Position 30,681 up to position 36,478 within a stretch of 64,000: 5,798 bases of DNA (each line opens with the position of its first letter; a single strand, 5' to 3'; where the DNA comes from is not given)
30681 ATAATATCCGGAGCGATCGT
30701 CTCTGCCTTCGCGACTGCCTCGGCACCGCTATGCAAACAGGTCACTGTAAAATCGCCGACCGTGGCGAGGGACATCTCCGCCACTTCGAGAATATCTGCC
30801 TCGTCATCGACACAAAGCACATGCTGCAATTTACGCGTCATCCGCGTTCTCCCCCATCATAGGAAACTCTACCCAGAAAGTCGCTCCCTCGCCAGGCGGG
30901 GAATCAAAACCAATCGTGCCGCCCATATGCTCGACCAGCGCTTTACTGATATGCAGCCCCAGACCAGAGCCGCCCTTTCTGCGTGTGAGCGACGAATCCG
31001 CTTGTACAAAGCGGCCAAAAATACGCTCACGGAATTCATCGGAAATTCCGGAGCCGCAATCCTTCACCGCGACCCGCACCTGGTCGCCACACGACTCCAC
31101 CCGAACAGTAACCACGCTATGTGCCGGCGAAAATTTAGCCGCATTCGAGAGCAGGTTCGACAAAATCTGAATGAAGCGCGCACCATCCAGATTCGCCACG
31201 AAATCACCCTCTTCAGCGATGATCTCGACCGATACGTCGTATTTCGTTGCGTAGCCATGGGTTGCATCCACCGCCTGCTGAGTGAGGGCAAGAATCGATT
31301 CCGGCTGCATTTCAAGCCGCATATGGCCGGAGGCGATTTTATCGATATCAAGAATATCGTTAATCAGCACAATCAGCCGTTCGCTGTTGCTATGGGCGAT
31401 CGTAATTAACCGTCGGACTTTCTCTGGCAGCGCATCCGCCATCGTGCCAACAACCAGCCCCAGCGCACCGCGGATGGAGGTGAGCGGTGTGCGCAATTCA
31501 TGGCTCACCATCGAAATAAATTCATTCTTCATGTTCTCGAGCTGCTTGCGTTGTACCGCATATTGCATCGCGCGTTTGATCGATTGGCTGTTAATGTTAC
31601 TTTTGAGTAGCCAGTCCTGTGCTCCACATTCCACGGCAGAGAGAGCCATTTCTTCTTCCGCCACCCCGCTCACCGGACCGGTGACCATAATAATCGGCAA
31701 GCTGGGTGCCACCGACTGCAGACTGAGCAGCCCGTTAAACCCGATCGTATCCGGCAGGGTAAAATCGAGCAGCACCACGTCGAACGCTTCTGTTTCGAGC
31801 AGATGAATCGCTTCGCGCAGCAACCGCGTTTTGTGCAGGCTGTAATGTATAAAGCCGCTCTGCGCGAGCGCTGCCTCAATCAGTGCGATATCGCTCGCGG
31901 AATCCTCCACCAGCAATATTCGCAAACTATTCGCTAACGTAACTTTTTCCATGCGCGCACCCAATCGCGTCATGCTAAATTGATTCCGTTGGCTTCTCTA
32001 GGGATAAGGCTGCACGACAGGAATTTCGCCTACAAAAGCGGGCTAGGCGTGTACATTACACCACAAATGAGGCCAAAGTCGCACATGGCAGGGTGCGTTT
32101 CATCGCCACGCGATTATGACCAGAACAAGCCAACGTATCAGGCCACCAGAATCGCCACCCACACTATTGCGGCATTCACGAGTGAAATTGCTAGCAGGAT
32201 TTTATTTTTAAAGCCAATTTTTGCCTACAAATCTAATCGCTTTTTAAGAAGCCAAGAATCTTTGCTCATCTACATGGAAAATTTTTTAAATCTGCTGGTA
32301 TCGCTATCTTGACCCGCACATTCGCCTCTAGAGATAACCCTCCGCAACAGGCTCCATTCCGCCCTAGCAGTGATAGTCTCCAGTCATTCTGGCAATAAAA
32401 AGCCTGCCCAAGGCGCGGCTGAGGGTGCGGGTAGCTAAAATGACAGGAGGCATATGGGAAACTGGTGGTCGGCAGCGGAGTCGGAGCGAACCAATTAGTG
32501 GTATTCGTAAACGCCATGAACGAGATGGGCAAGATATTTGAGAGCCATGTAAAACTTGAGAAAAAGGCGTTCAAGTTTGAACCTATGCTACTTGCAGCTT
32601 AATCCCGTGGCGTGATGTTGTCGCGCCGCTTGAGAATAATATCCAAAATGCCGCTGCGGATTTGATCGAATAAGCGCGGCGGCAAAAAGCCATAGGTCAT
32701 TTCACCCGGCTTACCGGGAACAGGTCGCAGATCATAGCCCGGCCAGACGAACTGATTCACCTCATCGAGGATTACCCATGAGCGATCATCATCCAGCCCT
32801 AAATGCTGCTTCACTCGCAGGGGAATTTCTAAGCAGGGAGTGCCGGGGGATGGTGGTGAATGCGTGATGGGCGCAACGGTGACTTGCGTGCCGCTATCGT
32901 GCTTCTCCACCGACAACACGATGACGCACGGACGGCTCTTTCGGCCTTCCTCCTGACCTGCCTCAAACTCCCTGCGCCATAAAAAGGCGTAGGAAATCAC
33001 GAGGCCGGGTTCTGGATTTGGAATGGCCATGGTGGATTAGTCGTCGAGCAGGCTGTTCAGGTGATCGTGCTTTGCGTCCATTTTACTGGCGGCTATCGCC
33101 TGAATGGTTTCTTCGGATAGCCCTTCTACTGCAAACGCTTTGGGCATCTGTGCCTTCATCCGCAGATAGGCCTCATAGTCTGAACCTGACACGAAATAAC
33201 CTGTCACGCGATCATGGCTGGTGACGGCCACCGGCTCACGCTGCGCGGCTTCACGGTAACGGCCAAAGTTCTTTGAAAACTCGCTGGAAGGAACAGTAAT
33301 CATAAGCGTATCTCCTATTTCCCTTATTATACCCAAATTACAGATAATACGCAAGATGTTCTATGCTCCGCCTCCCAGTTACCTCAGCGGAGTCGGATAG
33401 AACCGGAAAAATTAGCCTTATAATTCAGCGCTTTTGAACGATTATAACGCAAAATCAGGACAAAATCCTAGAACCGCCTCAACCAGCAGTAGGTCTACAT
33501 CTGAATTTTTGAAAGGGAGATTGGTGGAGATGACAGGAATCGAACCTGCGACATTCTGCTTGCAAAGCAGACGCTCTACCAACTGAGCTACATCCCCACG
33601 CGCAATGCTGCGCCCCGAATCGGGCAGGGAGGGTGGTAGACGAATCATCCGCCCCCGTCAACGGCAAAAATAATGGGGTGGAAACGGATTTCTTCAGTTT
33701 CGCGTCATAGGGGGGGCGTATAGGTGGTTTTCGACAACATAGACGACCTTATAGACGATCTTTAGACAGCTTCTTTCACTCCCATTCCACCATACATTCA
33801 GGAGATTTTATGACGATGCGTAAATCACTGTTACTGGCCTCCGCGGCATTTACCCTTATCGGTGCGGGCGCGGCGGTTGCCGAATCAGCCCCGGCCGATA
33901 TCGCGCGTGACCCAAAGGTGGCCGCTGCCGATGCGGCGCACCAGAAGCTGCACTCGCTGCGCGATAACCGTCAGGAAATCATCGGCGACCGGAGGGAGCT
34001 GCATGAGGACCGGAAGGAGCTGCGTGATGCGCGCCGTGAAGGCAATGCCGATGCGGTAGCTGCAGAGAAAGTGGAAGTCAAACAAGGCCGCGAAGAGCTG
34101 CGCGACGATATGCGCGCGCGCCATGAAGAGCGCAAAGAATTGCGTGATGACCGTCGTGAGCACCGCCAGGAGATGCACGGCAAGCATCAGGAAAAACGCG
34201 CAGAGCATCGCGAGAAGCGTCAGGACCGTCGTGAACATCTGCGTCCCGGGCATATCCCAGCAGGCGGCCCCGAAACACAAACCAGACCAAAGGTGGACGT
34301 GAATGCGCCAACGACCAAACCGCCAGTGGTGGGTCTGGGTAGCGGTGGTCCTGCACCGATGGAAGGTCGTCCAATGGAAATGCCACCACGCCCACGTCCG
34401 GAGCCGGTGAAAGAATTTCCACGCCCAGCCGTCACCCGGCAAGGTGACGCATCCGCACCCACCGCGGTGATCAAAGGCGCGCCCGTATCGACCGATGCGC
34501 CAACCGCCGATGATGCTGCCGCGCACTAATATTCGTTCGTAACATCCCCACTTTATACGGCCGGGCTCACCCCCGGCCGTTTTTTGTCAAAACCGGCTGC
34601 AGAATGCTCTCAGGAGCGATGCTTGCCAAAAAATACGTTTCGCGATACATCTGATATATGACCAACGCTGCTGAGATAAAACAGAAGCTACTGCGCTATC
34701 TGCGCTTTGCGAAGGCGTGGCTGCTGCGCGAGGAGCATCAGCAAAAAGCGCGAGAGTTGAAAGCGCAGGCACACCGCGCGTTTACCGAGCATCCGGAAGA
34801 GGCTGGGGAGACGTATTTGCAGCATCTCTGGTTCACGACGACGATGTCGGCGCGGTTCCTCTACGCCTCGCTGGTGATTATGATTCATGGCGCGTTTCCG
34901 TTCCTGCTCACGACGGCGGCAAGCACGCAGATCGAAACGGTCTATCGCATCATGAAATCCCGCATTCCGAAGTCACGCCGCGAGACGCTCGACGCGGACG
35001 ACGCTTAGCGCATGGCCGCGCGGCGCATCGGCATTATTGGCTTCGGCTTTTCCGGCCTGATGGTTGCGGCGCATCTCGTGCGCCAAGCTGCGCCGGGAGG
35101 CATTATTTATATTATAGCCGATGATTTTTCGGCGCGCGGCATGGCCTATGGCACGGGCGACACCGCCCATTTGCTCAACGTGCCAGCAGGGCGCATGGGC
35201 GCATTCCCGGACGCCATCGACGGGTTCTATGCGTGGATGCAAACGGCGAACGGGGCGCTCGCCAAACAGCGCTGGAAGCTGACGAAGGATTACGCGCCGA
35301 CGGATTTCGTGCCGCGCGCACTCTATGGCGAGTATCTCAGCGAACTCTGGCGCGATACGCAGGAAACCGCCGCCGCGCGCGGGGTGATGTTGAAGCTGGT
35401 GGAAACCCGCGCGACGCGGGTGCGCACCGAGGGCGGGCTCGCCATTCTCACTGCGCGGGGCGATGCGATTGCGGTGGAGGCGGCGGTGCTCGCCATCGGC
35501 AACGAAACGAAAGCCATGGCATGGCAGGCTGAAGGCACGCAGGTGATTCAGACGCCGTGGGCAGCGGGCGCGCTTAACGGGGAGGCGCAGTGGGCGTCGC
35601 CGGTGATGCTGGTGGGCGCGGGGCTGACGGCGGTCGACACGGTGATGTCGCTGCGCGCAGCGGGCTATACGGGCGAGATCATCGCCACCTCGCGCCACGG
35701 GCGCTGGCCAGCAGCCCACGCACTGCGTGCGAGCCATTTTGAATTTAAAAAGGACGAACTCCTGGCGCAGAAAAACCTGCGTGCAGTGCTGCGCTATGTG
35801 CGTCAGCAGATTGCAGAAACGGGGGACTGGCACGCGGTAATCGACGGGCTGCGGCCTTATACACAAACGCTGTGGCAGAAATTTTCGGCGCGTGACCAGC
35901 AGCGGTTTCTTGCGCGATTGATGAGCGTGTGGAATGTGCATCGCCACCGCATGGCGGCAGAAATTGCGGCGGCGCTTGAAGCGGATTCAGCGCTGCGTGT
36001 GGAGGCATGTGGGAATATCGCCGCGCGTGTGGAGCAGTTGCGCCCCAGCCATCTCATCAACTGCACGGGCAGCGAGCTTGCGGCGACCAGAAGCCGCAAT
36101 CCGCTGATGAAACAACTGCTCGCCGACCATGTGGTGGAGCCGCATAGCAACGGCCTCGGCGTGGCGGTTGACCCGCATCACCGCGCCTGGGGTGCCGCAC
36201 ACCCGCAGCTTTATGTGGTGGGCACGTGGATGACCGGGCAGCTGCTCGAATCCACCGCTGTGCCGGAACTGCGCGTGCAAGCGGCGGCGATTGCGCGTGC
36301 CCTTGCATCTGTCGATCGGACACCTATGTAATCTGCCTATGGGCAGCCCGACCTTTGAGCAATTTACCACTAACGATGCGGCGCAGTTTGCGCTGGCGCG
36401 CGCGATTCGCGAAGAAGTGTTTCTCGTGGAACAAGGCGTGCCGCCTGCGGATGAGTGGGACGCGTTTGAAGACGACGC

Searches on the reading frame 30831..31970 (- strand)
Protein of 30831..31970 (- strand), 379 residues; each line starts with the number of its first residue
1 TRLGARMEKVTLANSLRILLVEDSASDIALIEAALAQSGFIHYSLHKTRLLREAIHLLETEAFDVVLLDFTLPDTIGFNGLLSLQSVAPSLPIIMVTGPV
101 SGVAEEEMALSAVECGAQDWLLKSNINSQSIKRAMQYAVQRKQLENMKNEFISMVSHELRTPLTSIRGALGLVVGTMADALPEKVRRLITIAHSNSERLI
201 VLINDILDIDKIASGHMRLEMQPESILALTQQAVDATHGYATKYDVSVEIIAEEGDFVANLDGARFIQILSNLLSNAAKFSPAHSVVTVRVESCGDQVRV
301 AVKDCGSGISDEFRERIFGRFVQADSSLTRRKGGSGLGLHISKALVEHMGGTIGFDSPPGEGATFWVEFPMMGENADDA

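Call 47: search_protein_families(library=pfam, proteins=[window:30831-31970:-], max_evalue=0.01)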
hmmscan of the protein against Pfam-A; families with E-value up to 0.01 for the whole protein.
window:30831-31970:- (379 aa): 4 families
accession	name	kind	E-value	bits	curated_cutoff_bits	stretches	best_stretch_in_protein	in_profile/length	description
PF02518.31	HATPase_c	-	1.7e-28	99.7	26.4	1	262-371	2-109/111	Histidine kinase-, DNA gyrase B-, and HSP90-like ATPase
PF00512.31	HisKA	-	3.1e-17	62.8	26.9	1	147-215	1-66/66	His Kinase A (phospho-acceptor) domain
PF00072.30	Response_reg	-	3e-14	53.6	30.2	1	18-125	1-101/111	Response regulator receiver domain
PF13581.12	HATPase_c_2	-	0.0015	19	27.4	1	273-349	43-112/127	Histidine kinase-like ATPase domain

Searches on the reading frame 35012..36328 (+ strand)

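Call 46: search_protein_families(library=pfam, proteins=[window:35012-36328:+], max_evalue=0.01)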
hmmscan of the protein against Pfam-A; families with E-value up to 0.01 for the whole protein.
window:35012-36328:+ (439 aa): 2 families
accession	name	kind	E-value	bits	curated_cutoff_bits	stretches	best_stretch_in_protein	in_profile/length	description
PF13454.12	NAD_binding_9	-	7.3e-32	110.9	21.8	1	8-164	2-154/155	FAD-NAD(P)-binding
PF07992.20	Pyr_redox_2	-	0.0019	18.1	26.1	1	8-225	5-172/291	Pyridine nucleotide-disulphide oxidoreductase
